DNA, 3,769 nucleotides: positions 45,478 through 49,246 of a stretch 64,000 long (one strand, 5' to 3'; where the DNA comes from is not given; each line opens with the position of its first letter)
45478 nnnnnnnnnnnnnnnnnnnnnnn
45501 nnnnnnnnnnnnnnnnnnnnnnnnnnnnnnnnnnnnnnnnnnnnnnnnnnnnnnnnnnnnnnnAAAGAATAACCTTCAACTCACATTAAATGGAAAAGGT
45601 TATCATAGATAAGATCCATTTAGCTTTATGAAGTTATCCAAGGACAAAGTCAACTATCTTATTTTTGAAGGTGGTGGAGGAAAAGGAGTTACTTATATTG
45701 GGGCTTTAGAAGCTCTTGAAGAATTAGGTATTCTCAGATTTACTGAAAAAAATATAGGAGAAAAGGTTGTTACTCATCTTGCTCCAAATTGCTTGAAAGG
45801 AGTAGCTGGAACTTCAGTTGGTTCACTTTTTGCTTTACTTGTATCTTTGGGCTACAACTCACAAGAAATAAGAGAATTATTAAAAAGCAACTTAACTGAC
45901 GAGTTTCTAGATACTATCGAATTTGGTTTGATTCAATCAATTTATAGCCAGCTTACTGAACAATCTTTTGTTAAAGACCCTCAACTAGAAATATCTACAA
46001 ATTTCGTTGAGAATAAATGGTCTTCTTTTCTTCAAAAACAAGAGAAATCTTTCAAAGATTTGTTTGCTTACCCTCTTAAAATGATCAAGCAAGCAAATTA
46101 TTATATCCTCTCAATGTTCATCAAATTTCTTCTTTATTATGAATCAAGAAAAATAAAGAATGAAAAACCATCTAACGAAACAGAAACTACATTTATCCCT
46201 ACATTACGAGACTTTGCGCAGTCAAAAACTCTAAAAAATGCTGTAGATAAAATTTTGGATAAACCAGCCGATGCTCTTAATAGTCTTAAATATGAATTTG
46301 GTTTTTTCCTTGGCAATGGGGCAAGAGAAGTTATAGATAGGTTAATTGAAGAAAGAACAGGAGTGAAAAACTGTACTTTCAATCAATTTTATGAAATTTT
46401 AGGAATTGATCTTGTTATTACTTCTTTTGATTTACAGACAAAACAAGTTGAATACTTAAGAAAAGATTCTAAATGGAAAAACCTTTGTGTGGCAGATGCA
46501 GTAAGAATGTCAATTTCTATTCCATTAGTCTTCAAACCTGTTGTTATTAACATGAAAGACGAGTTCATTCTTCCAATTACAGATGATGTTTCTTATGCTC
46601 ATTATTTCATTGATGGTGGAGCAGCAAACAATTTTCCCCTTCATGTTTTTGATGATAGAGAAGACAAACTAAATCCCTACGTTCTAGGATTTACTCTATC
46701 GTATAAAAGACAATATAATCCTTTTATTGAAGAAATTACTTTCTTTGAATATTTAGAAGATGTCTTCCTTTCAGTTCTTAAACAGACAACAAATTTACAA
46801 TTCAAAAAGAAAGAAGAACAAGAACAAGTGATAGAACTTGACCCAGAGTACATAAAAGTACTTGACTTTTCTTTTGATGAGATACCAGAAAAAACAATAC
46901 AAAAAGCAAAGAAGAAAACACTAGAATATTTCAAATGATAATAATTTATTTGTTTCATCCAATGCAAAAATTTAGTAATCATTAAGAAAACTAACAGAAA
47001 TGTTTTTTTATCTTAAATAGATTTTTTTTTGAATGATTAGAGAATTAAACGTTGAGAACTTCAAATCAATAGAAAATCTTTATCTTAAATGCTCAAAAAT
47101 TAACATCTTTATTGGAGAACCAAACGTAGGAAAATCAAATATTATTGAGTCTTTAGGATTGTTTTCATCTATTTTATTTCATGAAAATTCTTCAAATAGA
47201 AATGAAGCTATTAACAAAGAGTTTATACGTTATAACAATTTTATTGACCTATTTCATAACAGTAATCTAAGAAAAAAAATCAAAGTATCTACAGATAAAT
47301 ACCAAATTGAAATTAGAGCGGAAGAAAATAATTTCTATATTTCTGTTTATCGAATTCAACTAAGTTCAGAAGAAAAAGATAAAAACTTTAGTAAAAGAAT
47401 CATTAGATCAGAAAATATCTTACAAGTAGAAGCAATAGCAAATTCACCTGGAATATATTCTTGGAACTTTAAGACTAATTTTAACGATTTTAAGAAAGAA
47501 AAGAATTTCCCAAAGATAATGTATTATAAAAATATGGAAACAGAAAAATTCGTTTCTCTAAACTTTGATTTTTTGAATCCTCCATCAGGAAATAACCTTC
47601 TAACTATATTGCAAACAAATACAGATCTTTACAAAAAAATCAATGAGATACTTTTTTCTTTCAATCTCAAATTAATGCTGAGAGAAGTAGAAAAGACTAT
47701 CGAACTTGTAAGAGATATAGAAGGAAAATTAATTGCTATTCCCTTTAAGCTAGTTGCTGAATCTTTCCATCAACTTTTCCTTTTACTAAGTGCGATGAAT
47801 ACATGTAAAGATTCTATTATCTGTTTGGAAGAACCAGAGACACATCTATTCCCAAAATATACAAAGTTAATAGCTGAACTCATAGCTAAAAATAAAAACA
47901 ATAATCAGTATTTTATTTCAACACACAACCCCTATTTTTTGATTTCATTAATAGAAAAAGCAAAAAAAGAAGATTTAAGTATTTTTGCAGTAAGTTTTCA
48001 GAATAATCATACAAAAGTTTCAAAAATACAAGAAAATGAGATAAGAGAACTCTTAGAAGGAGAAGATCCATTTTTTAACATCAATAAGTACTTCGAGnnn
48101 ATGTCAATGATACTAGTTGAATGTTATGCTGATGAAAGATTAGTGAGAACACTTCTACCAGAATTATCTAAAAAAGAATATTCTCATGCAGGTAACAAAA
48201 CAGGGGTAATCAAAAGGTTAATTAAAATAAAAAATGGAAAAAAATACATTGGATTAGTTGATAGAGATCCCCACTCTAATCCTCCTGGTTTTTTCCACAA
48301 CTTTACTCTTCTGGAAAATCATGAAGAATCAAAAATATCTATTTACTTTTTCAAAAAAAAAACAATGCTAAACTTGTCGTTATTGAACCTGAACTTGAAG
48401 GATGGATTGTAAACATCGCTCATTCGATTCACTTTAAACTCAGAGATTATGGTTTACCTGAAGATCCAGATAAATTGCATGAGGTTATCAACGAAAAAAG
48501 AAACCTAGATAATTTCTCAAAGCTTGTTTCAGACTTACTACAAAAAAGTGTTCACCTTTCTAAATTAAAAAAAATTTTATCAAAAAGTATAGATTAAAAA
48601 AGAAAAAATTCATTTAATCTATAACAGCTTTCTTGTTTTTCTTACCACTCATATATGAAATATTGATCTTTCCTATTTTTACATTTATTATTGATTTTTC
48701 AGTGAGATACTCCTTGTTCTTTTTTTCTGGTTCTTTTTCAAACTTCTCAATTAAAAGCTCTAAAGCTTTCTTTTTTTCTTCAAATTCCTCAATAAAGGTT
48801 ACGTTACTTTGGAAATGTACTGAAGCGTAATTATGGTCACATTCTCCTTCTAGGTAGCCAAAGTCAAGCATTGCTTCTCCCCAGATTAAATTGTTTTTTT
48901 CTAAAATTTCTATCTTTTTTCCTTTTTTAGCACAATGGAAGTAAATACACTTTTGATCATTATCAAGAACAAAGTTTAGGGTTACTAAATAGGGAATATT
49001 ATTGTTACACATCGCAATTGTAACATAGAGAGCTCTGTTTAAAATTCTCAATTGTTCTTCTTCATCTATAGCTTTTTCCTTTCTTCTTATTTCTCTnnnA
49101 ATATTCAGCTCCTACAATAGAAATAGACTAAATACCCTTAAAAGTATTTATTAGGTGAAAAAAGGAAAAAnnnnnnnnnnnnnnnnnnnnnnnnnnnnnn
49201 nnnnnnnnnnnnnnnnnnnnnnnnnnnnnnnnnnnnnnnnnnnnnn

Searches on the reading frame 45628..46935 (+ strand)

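Call 20: search_protein_families(library=pfam, proteins=[window:45628-46935:+], max_evalue=0.01)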
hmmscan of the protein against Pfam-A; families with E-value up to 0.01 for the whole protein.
window:45628-46935:+ (436 aa): 1 family
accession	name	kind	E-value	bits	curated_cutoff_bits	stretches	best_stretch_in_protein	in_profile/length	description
PF01734.28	Patatin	-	2.9e-22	80.3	27.7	1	11-341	1-190/191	Patatin-like phospholipase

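Call 64: search_protein_families(library=padloc, proteins=[window:45628-46935:+], max_evalue=0.01)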
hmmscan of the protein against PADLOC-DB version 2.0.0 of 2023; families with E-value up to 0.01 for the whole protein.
window:45628-46935:+ (436 aa): 3 families
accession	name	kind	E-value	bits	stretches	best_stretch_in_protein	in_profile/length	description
PDLC00758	Effector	-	4.2e-09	34.1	2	7-98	5-83/331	Phospholipase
PDLC00757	Effector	-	2.1e-05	22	1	5-96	7-84/331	Phospholipase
PDLC00755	Effector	-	3.9e-05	20.9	1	5-89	8-78/311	Phospholipase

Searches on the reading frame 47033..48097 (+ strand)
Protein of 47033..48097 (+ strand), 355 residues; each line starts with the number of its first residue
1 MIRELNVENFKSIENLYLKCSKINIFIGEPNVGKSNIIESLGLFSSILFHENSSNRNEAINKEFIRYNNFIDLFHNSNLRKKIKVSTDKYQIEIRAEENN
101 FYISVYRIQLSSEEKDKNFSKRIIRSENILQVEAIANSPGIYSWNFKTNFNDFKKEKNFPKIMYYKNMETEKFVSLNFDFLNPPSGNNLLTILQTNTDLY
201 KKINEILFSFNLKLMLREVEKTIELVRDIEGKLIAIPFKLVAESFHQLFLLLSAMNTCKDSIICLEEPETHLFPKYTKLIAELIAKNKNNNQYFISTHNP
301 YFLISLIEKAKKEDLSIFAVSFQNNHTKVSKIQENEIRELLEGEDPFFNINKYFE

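Call 20: search_protein_families(library=pfam, proteins=[window:47033-48097:+], max_evalue=0.01)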
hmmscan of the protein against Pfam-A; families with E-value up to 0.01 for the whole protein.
window:47033-48097:+ (355 aa): 4 families
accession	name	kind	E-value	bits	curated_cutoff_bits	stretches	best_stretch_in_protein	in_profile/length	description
PF13175.12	AAA_15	-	1.2e-14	55.2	32.1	2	257-302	326-373/374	AAA ATPase domain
PF13304.12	AAA_21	-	8.6e-13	49.4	27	1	23-303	1-303/304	AAA domain, putative AbiEii toxin, Type IV TA system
PF02463.25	SMC_N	-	7.5e-06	26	40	1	1-303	1-202/220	RecF/RecN/SMC N terminal domain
PF11398.14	DUF2813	-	0.0005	20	21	0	2-46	3-47/372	Protein of unknown function (DUF2813)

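Call 64: search_protein_families(library=padloc, proteins=[window:47033-48097:+], max_evalue=0.01)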
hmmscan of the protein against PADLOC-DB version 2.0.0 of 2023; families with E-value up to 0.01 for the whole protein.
window:47033-48097:+ (355 aa): 79 families (the best 25 are shown)
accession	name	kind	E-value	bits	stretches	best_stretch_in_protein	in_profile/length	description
PDLC02336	AbiLi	-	2.6e-20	71.3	1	1-342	1-334/340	AbiLi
PDLC03878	NsnB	-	2.4e-19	68.3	1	1-348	1-332/345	-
PDLC04175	HEC-01A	-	4e-18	63.6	2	2-127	6-129/363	-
PDLC04570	PDC-M31A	-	1.1e-17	62.3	2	1-115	1-104/395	-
PDLC02915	ATPase-Toprim_I-B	-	5.1e-17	59.9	2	256-335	252-329/623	-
PDLC04608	PDC-M38A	-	7.8e-17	60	1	2-332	5-349/367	-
PDLC02979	AriA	-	7.3e-15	53.6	1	1-303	1-373/373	-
PDLC02980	AriA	-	1.6e-14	52.6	1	23-303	1-303/304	-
PDLC04182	HEC-01A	-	3.5e-14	50.6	2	259-306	305-354/406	-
PDLC04213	HEC-02A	-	5.7e-14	50.4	1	1-340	1-313/337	-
PDLC04178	HEC-01A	-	1.9e-13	48.2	2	257-337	285-361/399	-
PDLC04609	PDC-M38A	-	2.6e-13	47.9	1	1-336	1-358/371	-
PDLC00062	GajA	-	3e-13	47.1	2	250-333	293-368/639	AAA ATPase domain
PDLC04176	HEC-01A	-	4.2e-13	47.4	1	2-337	3-349/371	-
PDLC04214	HEC-02A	-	1.1e-12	45.9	2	251-334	229-314/338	-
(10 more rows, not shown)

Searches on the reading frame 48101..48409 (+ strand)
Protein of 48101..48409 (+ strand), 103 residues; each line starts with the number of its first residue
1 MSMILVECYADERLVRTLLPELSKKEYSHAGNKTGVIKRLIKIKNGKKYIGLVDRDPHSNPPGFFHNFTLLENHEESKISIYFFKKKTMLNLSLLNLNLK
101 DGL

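Call 20: search_protein_families(library=pfam, proteins=[window:48101-48409:+], max_evalue=0.01)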
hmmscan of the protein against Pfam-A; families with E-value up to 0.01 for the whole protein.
window:48101-48409:+ (103 aa): 1 family
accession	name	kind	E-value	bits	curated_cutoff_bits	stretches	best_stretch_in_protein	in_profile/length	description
PF14491.11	DUF4435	-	0.00019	21.7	27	1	3-56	4-62/238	Protein of unknown function (DUF4435)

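Call 64: search_protein_families(library=padloc, proteins=[window:48101-48409:+], max_evalue=0.01)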
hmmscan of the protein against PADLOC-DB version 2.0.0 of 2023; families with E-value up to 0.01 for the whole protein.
window:48101-48409:+ (103 aa): 1 family
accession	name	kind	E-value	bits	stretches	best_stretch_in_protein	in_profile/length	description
PDLC02983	AriB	-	2.7e-06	25.7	1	3-57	4-64/236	-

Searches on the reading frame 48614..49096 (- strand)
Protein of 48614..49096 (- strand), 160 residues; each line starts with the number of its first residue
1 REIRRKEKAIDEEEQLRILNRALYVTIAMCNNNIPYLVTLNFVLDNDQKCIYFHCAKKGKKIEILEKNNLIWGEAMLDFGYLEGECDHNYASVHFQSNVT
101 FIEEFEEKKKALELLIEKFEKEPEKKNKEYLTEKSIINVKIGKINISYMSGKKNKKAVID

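Call 20: search_protein_families(library=pfam, proteins=[window:48614-49096:-], max_evalue=0.01)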
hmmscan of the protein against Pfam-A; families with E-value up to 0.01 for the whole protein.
window:48614-49096:- (160 aa): 3 families
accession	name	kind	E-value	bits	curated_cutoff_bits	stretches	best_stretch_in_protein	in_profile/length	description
PF12900.13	Pyridox_ox_2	-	2e-13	51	27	1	11-144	1-136/140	Pyridoxamine 5'-phosphate oxidase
PF04299.18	FMN_bind_2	-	5.6e-08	33.1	22.4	1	89-128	104-143/168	Putative FMN-binding domain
PF01243.27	PNPOx_N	-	1.9e-06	28.7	28.1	1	13-145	3-117/120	Pyridoxamine 5'-phosphate oxidase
